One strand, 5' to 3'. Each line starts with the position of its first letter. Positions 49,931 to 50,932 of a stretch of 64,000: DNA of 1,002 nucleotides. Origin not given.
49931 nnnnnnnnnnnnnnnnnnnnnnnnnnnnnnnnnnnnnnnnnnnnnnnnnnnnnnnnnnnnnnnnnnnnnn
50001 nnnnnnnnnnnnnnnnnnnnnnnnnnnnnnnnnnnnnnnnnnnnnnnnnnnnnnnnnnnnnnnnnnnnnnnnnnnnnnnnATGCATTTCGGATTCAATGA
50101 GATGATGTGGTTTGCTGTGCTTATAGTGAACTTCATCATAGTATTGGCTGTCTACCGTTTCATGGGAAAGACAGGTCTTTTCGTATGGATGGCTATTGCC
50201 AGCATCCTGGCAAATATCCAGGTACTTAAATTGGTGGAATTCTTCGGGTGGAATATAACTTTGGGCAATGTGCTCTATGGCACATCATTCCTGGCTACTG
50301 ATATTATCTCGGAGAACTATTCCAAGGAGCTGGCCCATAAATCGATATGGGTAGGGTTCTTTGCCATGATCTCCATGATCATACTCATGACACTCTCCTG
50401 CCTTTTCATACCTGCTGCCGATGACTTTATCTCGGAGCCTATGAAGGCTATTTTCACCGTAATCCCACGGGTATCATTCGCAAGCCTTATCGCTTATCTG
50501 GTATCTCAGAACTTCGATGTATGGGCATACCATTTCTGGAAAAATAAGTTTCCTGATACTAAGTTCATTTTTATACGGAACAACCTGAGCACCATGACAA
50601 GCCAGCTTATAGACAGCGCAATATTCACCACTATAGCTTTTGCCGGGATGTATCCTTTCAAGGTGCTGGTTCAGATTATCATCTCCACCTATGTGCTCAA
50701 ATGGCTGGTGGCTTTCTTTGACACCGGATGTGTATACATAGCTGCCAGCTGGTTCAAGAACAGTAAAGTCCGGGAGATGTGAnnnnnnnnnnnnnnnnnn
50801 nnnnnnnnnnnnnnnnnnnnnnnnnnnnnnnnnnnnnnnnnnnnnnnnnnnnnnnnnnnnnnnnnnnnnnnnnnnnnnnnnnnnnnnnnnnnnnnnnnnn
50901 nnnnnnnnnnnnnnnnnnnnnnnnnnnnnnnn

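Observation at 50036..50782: Probable preQ1-I riboswitch controlling a YhhQ-family queuosine-precursor transporter, with corrected start codon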

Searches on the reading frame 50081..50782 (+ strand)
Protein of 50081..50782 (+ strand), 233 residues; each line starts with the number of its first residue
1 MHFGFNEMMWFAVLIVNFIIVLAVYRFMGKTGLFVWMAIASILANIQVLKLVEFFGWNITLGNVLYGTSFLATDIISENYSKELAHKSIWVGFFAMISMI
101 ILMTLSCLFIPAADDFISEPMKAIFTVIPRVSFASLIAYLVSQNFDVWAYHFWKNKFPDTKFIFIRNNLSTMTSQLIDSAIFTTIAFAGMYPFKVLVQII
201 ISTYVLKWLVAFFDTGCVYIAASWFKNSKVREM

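Call 5: search_protein_families(library=pfam, proteins=[window:50081-50782:+])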
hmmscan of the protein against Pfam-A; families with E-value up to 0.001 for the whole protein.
window:50081-50782:+ (233 aa): 1 family
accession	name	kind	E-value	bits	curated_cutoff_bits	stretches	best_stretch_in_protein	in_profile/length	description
PF02592.20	Vut_1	-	1.9e-45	155.4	27.2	1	60-221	1-152/152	Putative vitamin uptake transporter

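Call 6: search_protein_families(library=ncbifam, proteins=[window:50081-50782:+])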
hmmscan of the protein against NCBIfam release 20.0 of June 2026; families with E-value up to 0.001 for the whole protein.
window:50081-50782:+ (233 aa): 2 families
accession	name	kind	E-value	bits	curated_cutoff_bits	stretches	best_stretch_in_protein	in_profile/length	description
TIGR00697.1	TIGR00697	equivalog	8.7e-56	188.9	50.95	1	29-226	2-199/201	queuosine precursor transporter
NF008406.0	PRK11212.1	equivalog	2.5e-07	30.5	252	1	42-188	25-164/221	7-cyano-7-deazaguanine/7-aminomethyl-7-deazaguanine transporter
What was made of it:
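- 50081..50782 (+): yhhQ-family queuosine-precursor transporter, 233 aa, starting at ATG 50081. TIGR00697 at 188.9 bits and Pfam Vut_1 at 155 bits (calls 5, 6).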

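Call 8: find_related_loci(query=window:50081-50779:+, collection=genome_contigs, flank=1500)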
Query window:50081-50779:+ (233 aa) in genome_contigs; peptide patterns used: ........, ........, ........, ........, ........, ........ (x = any residue, [..] = any of these).
38 stretches matched a pattern; 8 encode a relative of the query (tblastn E <= 1e-3); 8 distinct loci.
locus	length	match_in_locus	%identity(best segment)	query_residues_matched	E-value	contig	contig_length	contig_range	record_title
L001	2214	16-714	94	1-233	3e-153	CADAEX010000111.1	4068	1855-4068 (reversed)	MAG: uncultured Spirochaetaceae bacterium isolate RUG13243 genome assembly, contig: RUG13243_asm_111, whole genome shotg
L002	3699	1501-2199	93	1-233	7e-147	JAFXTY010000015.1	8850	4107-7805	MAG: Spirochaetia bacterium isolate RGIG6743 Sheep_Rumen-3__c248032, whole genome shotgun sequence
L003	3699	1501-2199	92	1-233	2e-146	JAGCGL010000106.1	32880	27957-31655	MAG: Spirochaetia bacterium isolate RGIG9769 Yak_Omasum-5__c951182, whole genome shotgun sequence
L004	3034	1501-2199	92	1-233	2e-148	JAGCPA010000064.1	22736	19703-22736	MAG: Spirochaetia bacterium isolate RGIG9992 Yak_Reticulum-4__c586119, whole genome shotgun sequence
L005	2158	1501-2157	94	1-219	2e-143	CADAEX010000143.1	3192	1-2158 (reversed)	MAG: uncultured Spirochaetaceae bacterium isolate RUG13243 genome assembly, contig: RUG13243_asm_143, whole genome shotg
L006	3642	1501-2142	43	21-229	1e-50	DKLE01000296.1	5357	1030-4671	MAG TPA_asm: Firmicutes bacterium UBA6648 UBA6648_contig_1084, whole genome shotgun sequence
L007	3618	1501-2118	41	21-221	1e-47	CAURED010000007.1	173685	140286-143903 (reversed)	MAG TPA_asm: uncultured Aminipila sp. isolate ERR9968768_bin.3_MetaWRAP_v1.3_MAG genome assembly, contig: ERZ21616018.65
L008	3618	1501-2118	40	21-221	4e-47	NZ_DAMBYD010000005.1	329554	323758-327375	MAG: Aminipila sp. isolate CTOTU49424 NODE_5_length_329554_cov_6.580915, whole genome shotgun sequence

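Call 12: find_homologous_proteins(query=window:50081-50779:+, max_evalue=1e-20)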
Query window:50081-50779:+ (233 aa): 1350 proteins with E <= 1e-20 among 1557 candidates; the best 120 are listed.
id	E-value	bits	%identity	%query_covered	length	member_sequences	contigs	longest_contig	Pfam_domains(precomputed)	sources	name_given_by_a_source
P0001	2.6e-137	474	94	100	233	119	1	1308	PF02592.21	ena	-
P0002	6.2e-133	460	90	100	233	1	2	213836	PF02592.21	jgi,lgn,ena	jgi:hypothetical protein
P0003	1.7e-131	455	93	97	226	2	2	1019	PF02592.21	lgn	-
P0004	6.3e-131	453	90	100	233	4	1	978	PF02592.21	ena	-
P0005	1.0e-130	452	89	100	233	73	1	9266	PF02592.21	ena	-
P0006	8.9e-126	436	85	100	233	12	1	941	PF02592.21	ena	-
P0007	2.1e-123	428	83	100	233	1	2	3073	PF02592.21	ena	-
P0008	7.4e-118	410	86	100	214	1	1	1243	PF02592.21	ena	-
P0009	8.6e-97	341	64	97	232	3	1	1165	PF02592.21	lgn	-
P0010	4.9e-94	332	65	98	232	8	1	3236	PF02592.21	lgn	-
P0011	3.9e-93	329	89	73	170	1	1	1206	PF02592.21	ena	-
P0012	5.8e-90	319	64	93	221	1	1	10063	PF02592.21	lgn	-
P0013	6.7e-81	289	56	97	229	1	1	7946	PF02592.21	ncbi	-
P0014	7.0e-81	289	57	97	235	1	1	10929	PF02592.21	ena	-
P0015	7.0e-81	289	57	97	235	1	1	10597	PF02592.21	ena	-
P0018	1.3e-78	282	57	99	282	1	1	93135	PF02592.21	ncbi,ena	-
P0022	9.9e-78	279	56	97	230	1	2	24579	PF02592.21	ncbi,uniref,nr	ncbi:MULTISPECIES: queuosine precursor transporter [unclassified Oceanispirochaeta]|uniref:queuosine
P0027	2.0e-76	275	57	90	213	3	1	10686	PF02592.21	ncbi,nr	ncbi:MAG: queuosine precursor transporter [Spirochaetia bacterium]|nr:queuosine precursor transporte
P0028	2.2e-76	275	55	98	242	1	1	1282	PF02592.21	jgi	jgi:uncharacterized integral membrane protein (TIGR00697 family)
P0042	3.5e-75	271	56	97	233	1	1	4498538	PF02592.21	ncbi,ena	-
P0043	3.9e-75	271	56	97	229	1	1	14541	PF02592.21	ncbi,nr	ncbi:MAG: queuosine precursor transporter [Spirochaetales bacterium]|nr:queuosine precursor transpor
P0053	8.5e-75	269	53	97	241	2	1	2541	PF02592.21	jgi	jgi:uncharacterized integral membrane protein (TIGR00697 family)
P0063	2.8e-74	268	56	97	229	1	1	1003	PF02592.21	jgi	jgi:uncharacterized integral membrane protein (TIGR00697 family)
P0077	9.2e-74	266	54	96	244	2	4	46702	PF02592.21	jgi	jgi:uncharacterized integral membrane protein (TIGR00697 family)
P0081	2.0e-73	265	54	97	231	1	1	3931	PF02592.21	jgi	jgi:uncharacterized integral membrane protein (TIGR00697 family)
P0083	2.8e-73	265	52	97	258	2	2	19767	PF02592.21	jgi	jgi:uncharacterized integral membrane protein (TIGR00697 family)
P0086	5.5e-73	264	55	97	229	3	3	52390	PF02592.21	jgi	jgi:uncharacterized integral membrane protein (TIGR00697 family)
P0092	8.9e-73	263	53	97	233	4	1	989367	PF02592.21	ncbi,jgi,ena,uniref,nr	ncbi:queuosine precursor transporter [Marispirochaeta sp.]|jgi:queuosine precursor transporter|unire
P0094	1.0e-72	263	55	97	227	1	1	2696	PF02592.21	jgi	jgi:uncharacterized integral membrane protein (TIGR00697 family)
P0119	7.9e-72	260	52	97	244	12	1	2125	PF02592.21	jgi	jgi:uncharacterized integral membrane protein (TIGR00697 family)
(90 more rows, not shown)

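Call 13: find_encoding_contigs(protein=P0002, flank=1200, max_places=4)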
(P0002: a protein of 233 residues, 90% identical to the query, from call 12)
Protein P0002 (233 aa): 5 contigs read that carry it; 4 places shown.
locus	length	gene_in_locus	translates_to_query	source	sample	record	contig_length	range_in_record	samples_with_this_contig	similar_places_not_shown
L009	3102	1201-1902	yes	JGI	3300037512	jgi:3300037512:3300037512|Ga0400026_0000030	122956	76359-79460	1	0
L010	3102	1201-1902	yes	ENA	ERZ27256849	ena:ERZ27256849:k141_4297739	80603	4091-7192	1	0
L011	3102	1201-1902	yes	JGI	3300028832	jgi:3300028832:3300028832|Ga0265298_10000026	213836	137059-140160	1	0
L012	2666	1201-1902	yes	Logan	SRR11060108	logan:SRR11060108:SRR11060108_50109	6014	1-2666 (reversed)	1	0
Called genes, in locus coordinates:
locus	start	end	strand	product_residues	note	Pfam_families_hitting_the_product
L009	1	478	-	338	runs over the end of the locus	PF04055:Radical_SAM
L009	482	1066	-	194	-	PF00475:IGPD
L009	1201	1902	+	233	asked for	PF02592:Vut_1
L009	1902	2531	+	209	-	PF01135:PCMT (weak), PF01596:Methyltransf_3, PF08704:GCD14 (weak), PF13847:Methyltransf_31, PF13578:Methyltransf_24, PF13649:Methyltransf_25 (weak)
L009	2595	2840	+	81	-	-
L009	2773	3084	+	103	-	-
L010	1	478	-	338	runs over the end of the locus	PF04055:Radical_SAM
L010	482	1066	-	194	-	PF00475:IGPD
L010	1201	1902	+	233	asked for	PF02592:Vut_1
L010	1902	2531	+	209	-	PF01135:PCMT (weak), PF01596:Methyltransf_3, PF08704:GCD14 (weak), PF13847:Methyltransf_31, PF13578:Methyltransf_24, PF13649:Methyltransf_25 (weak)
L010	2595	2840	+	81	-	-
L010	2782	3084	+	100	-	-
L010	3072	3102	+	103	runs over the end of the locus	-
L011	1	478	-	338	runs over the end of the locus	PF04055:Radical_SAM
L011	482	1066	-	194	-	PF00475:IGPD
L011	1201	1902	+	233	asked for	PF02592:Vut_1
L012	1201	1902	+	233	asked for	PF02592:Vut_1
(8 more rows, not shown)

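Call 14: find_encoding_contigs(protein=P0005, flank=1200, max_places=4)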
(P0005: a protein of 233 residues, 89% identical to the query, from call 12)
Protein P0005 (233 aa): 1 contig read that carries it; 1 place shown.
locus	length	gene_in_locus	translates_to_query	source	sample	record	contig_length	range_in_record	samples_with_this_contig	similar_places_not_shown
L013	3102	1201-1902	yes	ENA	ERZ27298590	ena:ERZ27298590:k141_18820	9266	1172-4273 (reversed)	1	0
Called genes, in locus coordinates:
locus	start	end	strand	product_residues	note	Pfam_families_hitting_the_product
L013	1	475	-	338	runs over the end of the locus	PF21016:RlmN_N (faint), PF04055:Radical_SAM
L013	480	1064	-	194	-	PF00475:IGPD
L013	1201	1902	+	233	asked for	PF02592:Vut_1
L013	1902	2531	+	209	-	PF01135:PCMT (faint), PF01596:Methyltransf_3, PF08704:GCD14 (faint), PF13847:Methyltransf_31, PF13578:Methyltransf_24, PF13649:Methyltransf_25 (weak)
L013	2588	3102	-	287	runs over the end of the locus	PF12784:PDDEXK_2, PF27070:HTH_Rpn_C (weak)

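Call 15: find_encoding_contigs(protein=P0007, flank=1200, max_places=4)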
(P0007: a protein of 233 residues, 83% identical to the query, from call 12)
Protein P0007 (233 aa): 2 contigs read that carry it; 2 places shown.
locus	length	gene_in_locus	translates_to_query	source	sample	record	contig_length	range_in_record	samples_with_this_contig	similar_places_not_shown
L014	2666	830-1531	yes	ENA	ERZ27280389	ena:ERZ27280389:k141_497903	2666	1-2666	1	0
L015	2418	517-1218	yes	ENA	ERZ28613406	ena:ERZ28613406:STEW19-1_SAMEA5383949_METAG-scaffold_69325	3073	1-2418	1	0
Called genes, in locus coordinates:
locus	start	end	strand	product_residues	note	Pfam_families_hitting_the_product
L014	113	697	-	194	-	PF00475:IGPD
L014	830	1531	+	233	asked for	PF02592:Vut_1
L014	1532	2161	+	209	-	PF01596:Methyltransf_3, PF13847:Methyltransf_31 (weak), PF13578:Methyltransf_24, PF13649:Methyltransf_25 (weak)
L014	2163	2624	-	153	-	-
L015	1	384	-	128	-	?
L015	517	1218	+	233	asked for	PF02592:Vut_1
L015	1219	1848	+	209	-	PF01596:Methyltransf_3, PF08704:GCD14 (weak), PF13847:Methyltransf_31 (weak), PF13578:Methyltransf_24, PF13649:Methyltransf_25 (weak)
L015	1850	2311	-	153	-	-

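Call 16: find_encoding_contigs(protein=P0010, flank=1200, max_places=4)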
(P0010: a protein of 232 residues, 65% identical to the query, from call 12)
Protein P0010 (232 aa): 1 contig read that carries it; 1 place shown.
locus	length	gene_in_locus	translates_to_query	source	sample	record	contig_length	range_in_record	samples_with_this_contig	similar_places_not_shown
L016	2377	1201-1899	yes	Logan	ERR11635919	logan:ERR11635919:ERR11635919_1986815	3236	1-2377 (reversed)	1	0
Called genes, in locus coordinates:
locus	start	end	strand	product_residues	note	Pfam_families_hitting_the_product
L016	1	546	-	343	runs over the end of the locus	PF04055:Radical_SAM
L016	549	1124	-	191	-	PF00475:IGPD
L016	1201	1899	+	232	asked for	PF02592:Vut_1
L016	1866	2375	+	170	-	?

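Call 17: find_encoding_contigs(protein=P0012, flank=1200, max_places=4)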
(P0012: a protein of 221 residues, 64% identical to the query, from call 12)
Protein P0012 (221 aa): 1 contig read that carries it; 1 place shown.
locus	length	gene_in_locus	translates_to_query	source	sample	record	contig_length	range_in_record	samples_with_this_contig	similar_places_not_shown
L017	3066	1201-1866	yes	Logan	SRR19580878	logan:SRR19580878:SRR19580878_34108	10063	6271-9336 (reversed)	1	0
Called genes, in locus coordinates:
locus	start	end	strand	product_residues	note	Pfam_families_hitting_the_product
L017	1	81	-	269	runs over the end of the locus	?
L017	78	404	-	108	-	-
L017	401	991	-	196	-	PF00475:IGPD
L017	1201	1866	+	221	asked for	PF02592:Vut_1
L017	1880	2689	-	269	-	PF01842:ACT (weak), PF18462:DUF5612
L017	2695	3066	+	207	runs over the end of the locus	PF01596:Methyltransf_3, PF13847:Methyltransf_31, PF13578:Methyltransf_24, PF13649:Methyltransf_25 (weak)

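Call 24: find_encoding_contigs(protein=P0018, flank=1000, max_places=2)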
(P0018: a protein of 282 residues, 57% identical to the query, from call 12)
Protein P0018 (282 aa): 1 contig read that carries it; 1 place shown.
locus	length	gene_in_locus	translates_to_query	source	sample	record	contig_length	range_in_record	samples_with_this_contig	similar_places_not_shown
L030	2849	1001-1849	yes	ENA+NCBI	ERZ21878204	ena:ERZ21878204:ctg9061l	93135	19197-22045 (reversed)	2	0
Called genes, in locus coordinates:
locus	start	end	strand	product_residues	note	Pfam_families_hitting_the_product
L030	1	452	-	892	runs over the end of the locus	-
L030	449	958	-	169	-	PF00027:cNMP_binding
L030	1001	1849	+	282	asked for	PF02592:Vut_1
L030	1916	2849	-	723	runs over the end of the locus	PF00999:Na_H_Exchanger, PF00359:PTS_EIIA_2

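Call 25: find_encoding_contigs(protein=P0022, flank=1000, max_places=2)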
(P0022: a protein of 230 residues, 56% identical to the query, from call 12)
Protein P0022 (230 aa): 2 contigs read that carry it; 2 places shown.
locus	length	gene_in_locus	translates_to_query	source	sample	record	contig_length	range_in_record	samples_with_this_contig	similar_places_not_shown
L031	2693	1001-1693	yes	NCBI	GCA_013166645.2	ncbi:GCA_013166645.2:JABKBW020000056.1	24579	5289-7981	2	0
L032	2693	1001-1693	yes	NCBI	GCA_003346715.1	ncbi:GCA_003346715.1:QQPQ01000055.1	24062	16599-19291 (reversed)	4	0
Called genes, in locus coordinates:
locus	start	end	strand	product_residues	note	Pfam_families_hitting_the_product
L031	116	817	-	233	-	PF00702:Hydrolase, PF13419:HAD_2, PF13242:Hydrolase_like (faint)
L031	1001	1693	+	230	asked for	PF02592:Vut_1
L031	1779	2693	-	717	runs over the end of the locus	PF00999:Na_H_Exchanger, PF00359:PTS_EIIA_2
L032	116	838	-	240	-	PF00702:Hydrolase, PF13419:HAD_2, PF13242:Hydrolase_like (faint)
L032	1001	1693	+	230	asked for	PF02592:Vut_1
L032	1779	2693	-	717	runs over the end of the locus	PF00999:Na_H_Exchanger, PF00359:PTS_EIIA_2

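Call 26: find_encoding_contigs(protein=P0042, flank=1000, max_places=2)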
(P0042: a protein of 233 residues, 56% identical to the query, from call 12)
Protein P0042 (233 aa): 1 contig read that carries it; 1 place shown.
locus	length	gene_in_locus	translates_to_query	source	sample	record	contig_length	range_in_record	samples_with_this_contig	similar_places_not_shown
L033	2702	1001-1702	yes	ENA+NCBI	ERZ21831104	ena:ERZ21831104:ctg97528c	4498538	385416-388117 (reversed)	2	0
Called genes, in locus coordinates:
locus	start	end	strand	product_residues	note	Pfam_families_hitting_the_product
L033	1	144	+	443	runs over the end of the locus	PF02169:LPP20 (weak)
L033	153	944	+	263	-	-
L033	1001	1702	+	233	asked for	PF02592:Vut_1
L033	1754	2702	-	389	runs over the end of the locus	PF12242:Eno-Rase_NADH_b, PF12241:Enoyl_reductase, PF07055:Eno-Rase_FAD_bd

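Call 27: find_encoding_contigs(protein=P0092, flank=1000, max_places=2)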
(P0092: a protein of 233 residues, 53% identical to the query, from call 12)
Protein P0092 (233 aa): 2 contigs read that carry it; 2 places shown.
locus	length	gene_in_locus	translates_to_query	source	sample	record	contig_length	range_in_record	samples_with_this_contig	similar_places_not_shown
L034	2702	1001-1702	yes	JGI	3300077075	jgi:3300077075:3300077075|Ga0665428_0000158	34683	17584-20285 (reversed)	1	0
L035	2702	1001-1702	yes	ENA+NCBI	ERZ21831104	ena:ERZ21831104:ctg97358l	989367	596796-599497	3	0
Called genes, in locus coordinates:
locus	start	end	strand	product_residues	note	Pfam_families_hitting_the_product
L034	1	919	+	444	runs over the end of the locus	PF02169:LPP20 (faint)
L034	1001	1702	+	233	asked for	PF02592:Vut_1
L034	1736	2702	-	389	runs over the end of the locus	PF12242:Eno-Rase_NADH_b, PF12241:Enoyl_reductase, PF07055:Eno-Rase_FAD_bd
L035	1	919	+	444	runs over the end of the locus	PF02169:LPP20 (weak)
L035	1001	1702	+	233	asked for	PF02592:Vut_1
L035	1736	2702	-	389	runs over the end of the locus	PF12242:Eno-Rase_NADH_b, PF12241:Enoyl_reductase, PF07055:Eno-Rase_FAD_bd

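Call 28: find_encoding_contigs(protein=P0009, flank=1000, max_places=3)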
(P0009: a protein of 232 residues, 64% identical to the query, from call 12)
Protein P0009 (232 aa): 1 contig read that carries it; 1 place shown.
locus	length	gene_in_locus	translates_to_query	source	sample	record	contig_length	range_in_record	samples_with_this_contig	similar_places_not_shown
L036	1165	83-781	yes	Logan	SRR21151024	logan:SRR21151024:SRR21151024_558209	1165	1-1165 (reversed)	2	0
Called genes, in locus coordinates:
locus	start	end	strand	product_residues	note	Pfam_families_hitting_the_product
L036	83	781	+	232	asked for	PF02592:Vut_1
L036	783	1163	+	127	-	?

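Call 34: find_encoding_contigs(protein=P0027, flank=1000, max_places=3)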
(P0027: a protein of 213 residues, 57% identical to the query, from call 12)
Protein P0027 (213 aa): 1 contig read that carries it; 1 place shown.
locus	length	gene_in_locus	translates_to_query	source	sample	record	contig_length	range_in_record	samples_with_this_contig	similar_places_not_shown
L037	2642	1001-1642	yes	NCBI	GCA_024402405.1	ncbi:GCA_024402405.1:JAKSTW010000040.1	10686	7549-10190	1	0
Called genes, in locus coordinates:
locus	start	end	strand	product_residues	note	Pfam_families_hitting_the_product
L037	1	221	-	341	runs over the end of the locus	PF04055:Radical_SAM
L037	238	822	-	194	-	PF00475:IGPD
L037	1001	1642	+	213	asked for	PF02592:Vut_1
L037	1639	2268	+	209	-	PF01596:Methyltransf_3, PF13847:Methyltransf_31, PF13578:Methyltransf_24, PF13649:Methyltransf_25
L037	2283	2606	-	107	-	PF00877:NLPC_P60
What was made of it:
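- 50782..51411 (+): Family-3 SAM-dependent O-methyltransferase. Its start overlaps the yhhQ stop (UGAUG), so it is probably co-regulated. The pairing with yhhQ is conserved in L009-L015 and L037 (calls 13-15, 34).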
